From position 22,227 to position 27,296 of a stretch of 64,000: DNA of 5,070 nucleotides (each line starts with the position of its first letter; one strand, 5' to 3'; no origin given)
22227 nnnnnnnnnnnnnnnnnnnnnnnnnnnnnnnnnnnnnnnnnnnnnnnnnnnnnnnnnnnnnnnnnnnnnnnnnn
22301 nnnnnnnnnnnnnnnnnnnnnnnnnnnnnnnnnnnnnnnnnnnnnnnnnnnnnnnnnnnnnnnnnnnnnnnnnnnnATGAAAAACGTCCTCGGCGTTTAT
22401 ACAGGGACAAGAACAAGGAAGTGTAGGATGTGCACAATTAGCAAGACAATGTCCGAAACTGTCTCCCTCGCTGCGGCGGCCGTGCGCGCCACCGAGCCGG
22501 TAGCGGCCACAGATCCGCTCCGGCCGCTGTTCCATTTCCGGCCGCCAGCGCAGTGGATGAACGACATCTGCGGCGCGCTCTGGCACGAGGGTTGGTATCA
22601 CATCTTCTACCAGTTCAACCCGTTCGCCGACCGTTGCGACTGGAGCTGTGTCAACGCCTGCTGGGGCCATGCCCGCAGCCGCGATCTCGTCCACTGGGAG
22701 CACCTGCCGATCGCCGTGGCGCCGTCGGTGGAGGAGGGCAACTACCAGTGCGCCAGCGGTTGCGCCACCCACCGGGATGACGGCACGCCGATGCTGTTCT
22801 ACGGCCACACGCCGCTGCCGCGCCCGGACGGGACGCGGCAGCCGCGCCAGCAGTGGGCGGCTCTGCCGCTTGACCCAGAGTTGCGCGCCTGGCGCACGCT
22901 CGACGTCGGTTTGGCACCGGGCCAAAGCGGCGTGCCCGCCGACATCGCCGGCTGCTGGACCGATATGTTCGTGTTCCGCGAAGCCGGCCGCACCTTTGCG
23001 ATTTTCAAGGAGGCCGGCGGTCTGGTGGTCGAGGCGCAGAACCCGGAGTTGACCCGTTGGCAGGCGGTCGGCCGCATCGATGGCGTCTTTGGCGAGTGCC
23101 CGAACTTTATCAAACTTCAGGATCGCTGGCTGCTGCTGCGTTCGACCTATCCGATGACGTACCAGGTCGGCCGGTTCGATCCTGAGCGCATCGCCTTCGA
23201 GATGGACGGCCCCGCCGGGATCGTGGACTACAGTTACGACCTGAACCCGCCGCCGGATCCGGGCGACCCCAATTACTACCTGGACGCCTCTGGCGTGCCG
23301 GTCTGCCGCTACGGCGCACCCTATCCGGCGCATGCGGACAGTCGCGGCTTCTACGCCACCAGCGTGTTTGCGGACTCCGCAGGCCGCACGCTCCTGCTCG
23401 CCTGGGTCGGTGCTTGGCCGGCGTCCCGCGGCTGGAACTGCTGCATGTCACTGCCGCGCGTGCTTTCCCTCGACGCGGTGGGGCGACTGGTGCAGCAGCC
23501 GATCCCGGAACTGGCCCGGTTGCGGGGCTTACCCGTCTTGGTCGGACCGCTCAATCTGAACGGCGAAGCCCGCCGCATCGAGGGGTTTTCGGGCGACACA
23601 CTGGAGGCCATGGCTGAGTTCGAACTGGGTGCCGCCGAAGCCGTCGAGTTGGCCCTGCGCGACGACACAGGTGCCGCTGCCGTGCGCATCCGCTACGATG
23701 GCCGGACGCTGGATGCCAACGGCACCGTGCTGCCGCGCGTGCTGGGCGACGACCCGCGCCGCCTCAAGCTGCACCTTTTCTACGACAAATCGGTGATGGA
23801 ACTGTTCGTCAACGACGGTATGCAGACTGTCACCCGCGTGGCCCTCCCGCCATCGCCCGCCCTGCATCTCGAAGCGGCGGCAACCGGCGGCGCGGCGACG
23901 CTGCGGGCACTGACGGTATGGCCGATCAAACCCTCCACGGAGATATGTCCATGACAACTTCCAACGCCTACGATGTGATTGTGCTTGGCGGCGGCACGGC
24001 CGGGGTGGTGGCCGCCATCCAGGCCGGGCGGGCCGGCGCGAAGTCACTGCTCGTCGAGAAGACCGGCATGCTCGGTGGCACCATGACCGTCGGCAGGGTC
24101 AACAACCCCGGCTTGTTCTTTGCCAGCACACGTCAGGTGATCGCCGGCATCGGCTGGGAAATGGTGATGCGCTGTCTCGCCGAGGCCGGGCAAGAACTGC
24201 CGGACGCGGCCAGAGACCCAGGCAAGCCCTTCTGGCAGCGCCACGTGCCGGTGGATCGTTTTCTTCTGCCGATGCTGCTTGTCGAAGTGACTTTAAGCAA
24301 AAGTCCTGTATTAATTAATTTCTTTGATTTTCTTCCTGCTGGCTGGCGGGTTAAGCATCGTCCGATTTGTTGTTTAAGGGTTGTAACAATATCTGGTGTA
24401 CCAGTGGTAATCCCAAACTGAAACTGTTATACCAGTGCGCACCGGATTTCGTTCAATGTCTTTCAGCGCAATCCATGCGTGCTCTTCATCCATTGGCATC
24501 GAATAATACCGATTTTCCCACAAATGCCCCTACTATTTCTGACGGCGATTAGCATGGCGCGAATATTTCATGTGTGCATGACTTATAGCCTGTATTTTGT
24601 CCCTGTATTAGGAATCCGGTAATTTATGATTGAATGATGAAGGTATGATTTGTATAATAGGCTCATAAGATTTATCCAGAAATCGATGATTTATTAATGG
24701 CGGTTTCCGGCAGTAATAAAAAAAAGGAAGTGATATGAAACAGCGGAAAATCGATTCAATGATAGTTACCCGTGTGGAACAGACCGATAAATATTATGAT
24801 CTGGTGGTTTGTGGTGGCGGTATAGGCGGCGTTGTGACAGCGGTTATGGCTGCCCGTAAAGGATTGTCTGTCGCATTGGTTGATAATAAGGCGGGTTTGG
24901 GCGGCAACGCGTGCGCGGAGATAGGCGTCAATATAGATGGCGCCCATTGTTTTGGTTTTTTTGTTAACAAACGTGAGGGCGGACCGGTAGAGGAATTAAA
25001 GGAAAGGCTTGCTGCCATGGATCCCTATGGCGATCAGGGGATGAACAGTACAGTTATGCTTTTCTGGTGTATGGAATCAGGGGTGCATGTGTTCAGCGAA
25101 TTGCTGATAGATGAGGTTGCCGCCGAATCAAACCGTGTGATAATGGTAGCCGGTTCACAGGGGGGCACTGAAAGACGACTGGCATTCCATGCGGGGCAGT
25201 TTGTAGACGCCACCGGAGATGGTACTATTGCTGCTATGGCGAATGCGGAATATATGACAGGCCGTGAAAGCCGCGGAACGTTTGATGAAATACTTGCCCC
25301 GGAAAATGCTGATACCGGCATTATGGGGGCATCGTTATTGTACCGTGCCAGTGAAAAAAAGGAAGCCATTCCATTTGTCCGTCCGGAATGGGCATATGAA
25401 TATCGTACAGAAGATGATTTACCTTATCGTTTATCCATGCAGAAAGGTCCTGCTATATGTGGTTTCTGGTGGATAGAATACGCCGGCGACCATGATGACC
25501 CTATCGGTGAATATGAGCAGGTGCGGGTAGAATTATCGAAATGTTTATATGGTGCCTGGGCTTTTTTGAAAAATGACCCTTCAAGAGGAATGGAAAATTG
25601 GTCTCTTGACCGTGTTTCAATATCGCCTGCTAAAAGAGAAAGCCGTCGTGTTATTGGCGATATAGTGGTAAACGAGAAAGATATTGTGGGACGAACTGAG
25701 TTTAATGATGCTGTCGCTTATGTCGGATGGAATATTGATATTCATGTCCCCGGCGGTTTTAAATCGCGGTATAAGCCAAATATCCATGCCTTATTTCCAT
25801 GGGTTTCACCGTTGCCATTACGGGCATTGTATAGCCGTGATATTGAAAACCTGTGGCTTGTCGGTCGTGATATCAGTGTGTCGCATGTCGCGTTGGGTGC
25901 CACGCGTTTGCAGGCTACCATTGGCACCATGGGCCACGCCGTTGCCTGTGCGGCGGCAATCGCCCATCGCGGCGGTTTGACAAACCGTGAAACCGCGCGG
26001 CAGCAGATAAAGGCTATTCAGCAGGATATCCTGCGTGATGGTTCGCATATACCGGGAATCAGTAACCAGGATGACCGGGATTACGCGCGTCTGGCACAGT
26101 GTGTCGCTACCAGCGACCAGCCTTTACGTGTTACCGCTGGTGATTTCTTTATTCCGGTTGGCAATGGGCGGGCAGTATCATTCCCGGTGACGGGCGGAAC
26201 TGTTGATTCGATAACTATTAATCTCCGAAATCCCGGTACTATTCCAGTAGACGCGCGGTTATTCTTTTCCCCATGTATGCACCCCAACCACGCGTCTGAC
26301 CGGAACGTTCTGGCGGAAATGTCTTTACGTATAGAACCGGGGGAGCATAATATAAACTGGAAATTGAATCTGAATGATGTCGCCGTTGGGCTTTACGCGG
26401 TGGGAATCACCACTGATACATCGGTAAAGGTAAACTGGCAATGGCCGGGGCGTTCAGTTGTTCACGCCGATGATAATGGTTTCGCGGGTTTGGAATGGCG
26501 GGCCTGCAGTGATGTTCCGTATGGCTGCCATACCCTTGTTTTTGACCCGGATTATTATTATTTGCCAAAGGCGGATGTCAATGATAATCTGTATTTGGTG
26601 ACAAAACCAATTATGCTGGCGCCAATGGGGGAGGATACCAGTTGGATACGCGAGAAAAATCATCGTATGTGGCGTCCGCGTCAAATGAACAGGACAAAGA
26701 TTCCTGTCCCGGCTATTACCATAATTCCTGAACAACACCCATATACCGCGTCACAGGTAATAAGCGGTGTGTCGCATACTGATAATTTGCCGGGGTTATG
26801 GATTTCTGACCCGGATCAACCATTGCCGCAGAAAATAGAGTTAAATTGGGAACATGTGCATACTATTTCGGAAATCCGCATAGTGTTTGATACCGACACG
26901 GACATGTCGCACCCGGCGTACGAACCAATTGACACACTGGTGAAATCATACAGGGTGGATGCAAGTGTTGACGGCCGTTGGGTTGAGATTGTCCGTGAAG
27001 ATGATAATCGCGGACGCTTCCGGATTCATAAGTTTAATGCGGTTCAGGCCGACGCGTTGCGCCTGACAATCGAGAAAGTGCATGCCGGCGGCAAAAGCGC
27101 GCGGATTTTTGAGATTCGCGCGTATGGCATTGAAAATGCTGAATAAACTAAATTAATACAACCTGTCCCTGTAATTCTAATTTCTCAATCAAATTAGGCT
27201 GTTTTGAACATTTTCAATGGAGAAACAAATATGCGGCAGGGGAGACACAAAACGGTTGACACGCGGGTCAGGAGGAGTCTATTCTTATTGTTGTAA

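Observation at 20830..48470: Sharp compositional mosaic: GC-rich blocks with junctions inside reading frames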

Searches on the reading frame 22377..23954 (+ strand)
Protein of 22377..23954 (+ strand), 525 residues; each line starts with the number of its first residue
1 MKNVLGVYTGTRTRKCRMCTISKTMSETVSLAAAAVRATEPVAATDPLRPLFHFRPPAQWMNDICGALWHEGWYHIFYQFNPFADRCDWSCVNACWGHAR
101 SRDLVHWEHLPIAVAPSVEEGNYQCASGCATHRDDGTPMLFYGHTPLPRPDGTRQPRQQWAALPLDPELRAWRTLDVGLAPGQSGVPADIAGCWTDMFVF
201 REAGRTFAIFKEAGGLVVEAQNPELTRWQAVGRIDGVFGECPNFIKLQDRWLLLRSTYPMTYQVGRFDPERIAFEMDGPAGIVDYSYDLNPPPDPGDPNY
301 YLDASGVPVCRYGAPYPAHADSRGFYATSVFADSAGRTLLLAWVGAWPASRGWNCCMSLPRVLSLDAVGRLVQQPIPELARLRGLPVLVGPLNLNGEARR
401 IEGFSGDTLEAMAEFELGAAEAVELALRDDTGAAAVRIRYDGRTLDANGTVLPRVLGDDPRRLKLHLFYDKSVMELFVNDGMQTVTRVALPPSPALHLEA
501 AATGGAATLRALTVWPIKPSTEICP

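Call 4: search_protein_families(library=pfam, proteins=[window:22377-23954:+])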
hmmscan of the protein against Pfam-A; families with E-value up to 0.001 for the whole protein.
window:22377-23954:+ (525 aa): 2 families
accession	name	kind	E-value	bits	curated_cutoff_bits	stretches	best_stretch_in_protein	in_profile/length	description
PF00251.26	Glyco_hydro_32N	-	9.9e-40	137.4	22.1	2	53-288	1-249/307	Glycosyl hydrolases family 32 N-terminal domain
PF08244.19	Glyco_hydro_32C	-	3e-11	44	21.9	1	404-516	29-158/158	Glycosyl hydrolases family 32 C terminal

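Call 21: find_homologous_proteins(query=window:22377-23954:+, max_evalue=1e-20)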
Query window:22377-23954:+ (525 aa): 506 proteins with E <= 1e-20 among 8000 candidates; the best 120 are listed.
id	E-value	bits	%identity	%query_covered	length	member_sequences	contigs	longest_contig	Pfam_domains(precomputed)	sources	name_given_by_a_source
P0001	0.0e+0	1099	92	96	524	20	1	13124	PF08244.20,PF00251.27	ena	-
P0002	0.0e+0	1050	87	96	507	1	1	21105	PF08244.20,PF00251.27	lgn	-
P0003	0.0e+0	1044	87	96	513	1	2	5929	PF08244.20,PF00251.27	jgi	jgi:beta-fructofuranosidase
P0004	0.0e+0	1042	86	96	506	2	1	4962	PF08244.20,PF00251.27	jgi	jgi:beta-fructofuranosidase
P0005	0.0e+0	1041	86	96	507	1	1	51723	PF08244.20,PF00251.27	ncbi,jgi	jgi:beta-fructofuranosidase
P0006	0.0e+0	1031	87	96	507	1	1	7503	PF08244.20,PF00251.27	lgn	-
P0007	2.6e-298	1008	79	96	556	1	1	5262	PF08244.20,PF00251.27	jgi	-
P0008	1.9e-297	1006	84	96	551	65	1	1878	PF08244.20,PF00251.27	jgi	jgi:beta-fructofuranosidase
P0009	6.6e-292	987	78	96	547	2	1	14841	PF08244.20,PF00251.27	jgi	jgi:sucrose-6-phosphate hydrolase SacC (GH32 family)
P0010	3.7e-291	985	81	96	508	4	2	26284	PF08244.20,PF00251.27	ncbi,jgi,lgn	jgi:beta-fructofuranosidase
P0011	9.6e-286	967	72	95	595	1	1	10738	PF08244.20,PF00251.27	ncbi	-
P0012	3.3e-247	840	72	95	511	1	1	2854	PF08244.20,PF00251.27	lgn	-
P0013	2.3e-236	804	70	95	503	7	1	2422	PF08244.20,PF00251.27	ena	-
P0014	1.8e-234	798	69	95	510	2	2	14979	PF08244.20,PF00251.27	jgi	-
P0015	5.1e-232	790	69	94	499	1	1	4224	PF08244.20,PF00251.27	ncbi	-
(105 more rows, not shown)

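Call 22: find_encoding_contigs(protein=P0001, flank=10000, max_places=4)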
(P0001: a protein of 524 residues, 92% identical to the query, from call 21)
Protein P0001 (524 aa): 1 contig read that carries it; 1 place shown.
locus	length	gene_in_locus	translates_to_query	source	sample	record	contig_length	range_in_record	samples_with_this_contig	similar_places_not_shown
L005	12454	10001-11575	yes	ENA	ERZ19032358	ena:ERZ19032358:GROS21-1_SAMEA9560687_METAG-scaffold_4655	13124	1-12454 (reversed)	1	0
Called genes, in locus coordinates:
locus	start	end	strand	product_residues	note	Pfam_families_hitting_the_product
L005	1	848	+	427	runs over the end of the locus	PF01120:Alpha_L_fucos, PF14871:GHL6 (weak)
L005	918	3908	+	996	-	PF04616:Glyco_hydro_43, PF13229:Beta_helix (weak)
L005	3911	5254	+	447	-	PF01204:Trehalase, PF03200:Glyco_hydro_63 (faint), PF22422:MGH1-like_GH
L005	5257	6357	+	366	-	PF13859:BNR_3 (faint), PF13088:BNR_2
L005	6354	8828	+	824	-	-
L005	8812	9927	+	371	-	-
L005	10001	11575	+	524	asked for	PF00251:Glyco_hydro_32N, PF08244:Glyco_hydro_32C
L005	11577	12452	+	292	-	?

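Call 23: find_encoding_contigs(protein=P0005, flank=10000, max_places=4)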
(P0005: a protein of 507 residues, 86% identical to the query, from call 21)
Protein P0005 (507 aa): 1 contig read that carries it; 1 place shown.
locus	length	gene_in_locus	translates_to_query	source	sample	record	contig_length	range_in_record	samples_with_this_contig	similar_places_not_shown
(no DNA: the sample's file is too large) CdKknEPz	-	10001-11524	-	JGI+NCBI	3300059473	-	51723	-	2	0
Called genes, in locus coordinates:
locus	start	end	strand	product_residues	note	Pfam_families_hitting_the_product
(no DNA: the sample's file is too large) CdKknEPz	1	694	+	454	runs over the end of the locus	PF16116:DUF4832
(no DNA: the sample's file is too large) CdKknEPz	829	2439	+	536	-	PF00251:Glyco_hydro_32N, PF08244:Glyco_hydro_32C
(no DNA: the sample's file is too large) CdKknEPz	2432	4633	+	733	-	-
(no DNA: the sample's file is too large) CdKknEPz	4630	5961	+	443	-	PF04616:Glyco_hydro_43 (faint), PF22847:Glyco_hydro_43_rel (faint)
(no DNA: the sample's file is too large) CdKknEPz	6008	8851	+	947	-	PF00295:Glyco_hydro_28 (weak)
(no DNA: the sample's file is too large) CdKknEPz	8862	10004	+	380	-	-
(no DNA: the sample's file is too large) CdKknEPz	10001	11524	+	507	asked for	PF00251:Glyco_hydro_32N, PF08244:Glyco_hydro_32C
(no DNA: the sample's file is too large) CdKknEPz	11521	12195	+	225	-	?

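Call 35: search_protein_families(library=pfam, max_evalue=1, proteins=[L005:11577-12452:+, L005:8812-9927:+])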
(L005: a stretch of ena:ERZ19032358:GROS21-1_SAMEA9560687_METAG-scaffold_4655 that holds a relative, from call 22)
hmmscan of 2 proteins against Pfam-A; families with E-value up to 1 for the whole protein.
L005:11577-12452:+ (292 aa): 0 families

L005:8812-9927:+ (371 aa): 2 families
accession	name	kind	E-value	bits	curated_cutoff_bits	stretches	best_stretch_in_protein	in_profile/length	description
PF14583.12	Pectate_lyase22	-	0.00049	19.4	30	1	215-361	215-380/386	Oligogalacturonate lyase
PF09206.18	ArabFuran-catal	-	0.13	11.8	25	1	263-316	172-225/315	Alpha-L-arabinofuranosidase B, catalytic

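Call 48: search_protein_families(library=pfam, proteins=[L022:8750-9691:+])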
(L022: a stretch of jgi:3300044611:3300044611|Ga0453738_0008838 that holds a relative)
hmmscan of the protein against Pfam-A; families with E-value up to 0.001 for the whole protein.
L022:8750-9691:+ (314 aa): 0 families

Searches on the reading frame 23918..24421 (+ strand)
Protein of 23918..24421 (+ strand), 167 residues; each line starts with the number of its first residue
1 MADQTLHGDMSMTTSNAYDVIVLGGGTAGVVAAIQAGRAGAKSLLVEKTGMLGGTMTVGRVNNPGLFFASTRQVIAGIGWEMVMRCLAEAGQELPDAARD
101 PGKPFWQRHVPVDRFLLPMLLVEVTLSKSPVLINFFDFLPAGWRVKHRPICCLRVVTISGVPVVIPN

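Call 4: search_protein_families(library=pfam, proteins=[window:23918-24421:+])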
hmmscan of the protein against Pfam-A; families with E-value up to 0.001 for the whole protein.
window:23918-24421:+ (167 aa): 7 families
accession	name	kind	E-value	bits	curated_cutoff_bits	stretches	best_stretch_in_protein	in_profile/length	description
PF12831.13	FAD_oxidored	-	2.4e-19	70.3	27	1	19-95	1-77/416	FAD dependent oxidoreductase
PF00890.30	FAD_binding_2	-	6e-07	29.4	20.4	1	19-57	1-39/414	FAD binding domain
PF01134.28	GIDA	-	1.1e-05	25.2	22.1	1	19-53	1-36/391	Glucose inhibited division protein A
PF03486.20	HI0933_like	-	2.2e-05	24.5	50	1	19-54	2-37/244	HI0933-like protein Rossmann domain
PF07992.20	Pyr_redox_2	-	3.3e-05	23.9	26.1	1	18-57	1-36/291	Pyridine nucleotide-disulphide oxidoreductase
PF13450.12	NAD_binding_8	-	5.6e-05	23.8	21.9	1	22-62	1-41/68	NAD(P)-binding Rossmann-like domain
PF01266.30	DAO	-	0.00037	20.6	27.9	1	19-55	1-38/353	FAD dependent oxidoreductase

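Call 17: find_encoding_contigs(protein=window:23918-24421:+, flank=10000, max_places=10)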
Protein window:23918-24421:+ (167 aa): no gene with exactly this product is on record in the collection.

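Call 48: search_protein_families(library=pfam, proteins=[L022:8750-9691:+])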
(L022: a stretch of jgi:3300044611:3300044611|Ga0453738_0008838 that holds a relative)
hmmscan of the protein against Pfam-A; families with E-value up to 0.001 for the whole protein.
L022:8750-9691:+ (314 aa): 0 families

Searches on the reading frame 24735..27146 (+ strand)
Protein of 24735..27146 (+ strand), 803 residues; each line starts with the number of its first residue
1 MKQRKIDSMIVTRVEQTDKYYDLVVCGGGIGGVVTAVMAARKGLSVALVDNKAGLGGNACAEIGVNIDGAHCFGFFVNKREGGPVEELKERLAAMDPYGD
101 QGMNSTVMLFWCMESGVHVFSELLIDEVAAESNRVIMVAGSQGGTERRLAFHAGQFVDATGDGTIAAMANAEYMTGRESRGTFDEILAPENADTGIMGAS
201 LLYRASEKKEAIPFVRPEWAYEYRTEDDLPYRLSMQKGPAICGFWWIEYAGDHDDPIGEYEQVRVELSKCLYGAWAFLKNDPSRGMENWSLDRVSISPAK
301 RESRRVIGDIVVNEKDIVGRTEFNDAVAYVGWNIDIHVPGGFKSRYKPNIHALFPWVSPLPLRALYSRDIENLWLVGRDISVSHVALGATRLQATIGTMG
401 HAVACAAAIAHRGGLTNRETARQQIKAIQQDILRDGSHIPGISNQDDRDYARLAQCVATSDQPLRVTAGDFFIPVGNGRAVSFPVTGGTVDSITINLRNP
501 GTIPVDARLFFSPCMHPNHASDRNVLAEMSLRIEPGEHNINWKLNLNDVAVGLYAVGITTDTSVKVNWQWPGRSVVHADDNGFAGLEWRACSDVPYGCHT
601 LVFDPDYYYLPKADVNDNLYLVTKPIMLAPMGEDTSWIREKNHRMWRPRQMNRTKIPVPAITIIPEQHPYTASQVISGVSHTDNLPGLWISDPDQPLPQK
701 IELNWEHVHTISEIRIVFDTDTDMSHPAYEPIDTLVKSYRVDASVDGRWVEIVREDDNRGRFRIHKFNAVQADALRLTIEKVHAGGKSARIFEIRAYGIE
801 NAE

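Call 4: search_protein_families(library=pfam, proteins=[window:24735-27146:+])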
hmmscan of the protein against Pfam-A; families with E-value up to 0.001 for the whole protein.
window:24735-27146:+ (803 aa): 4 families
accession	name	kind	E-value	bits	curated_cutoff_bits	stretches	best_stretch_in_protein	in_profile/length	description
PF12831.13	FAD_oxidored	-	8.6e-68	230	27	1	22-428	1-412/416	FAD dependent oxidoreductase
PF00754.31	F5_F8_type_C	-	4e-05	24.2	28.2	1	671-794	13-127/127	F5/8 type C domain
PF13450.12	NAD_binding_8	-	0.00015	22.4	21.9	1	26-59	2-35/68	NAD(P)-binding Rossmann-like domain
PF00890.30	FAD_binding_2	-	0.00026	20.8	20.4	0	22-59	1-38/414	FAD binding domain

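Call 18: find_encoding_contigs(protein=window:24735-27146:+, flank=10000, max_places=10)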
Protein window:24735-27146:+ (803 aa): 5 contigs read that carry it; 2 places shown.
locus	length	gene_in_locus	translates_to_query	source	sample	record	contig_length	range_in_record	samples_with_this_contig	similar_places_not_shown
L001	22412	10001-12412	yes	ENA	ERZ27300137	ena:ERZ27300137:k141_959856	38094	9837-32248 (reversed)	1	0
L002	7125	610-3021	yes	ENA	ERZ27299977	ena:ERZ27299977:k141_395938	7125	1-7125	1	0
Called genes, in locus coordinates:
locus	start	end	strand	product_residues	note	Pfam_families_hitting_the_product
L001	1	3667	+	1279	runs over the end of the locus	PF19543:GH123_N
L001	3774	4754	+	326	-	PF01120:Alpha_L_fucos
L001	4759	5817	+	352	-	PF01208:URO-D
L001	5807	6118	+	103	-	-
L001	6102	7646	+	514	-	PF05345:He_PIG, PF16499:Melibiase_2, PF17801:Melibiase_C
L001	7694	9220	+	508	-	PF00251:Glyco_hydro_32N, PF08244:Glyco_hydro_32C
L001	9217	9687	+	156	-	PF00890:FAD_binding_2 (weak), PF01134:GIDA (weak), PF03486:HI0933_like (weak), PF12831:FAD_oxidored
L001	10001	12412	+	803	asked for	PF12831:FAD_oxidored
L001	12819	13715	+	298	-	PF02311:AraC_binding, PF00165:HTH_AraC, PF12833:HTH_18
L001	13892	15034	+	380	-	PF07963:N_methyl, PF07596:SBP_bac_10 (weak)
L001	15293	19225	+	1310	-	PF06452:CBM9_1 (faint), PF13360:PQQ_2 (faint)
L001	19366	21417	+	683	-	PF17451:Glyco_hyd_101C (weak)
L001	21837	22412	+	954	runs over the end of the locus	PF01074:Glyco_hydro_38N, PF09261:Alpha-mann_mid, PF07748:Glyco_hydro_38C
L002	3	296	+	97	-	?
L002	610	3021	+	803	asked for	PF12831:FAD_oxidored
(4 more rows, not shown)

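Call 31: find_related_loci(query=window:24735-27146:+, collection=metagenome_contigs, flank=10000)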
Query window:24735-27146:+ (803 aa) in metagenome_contigs; peptide patterns used: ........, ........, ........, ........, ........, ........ (x = any residue, [..] = any of these).
30 stretches matched a pattern; 4 encode a relative of the query (tblastn E <= 1e-3); 4 distinct loci.
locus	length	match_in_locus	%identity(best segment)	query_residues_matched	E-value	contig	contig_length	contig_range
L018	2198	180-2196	100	1-413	0e+0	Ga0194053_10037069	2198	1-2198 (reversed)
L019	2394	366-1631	39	14-442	2e-84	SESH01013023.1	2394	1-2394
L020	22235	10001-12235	40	22-801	6e-102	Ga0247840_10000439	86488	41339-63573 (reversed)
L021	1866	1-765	41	184-442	3e-58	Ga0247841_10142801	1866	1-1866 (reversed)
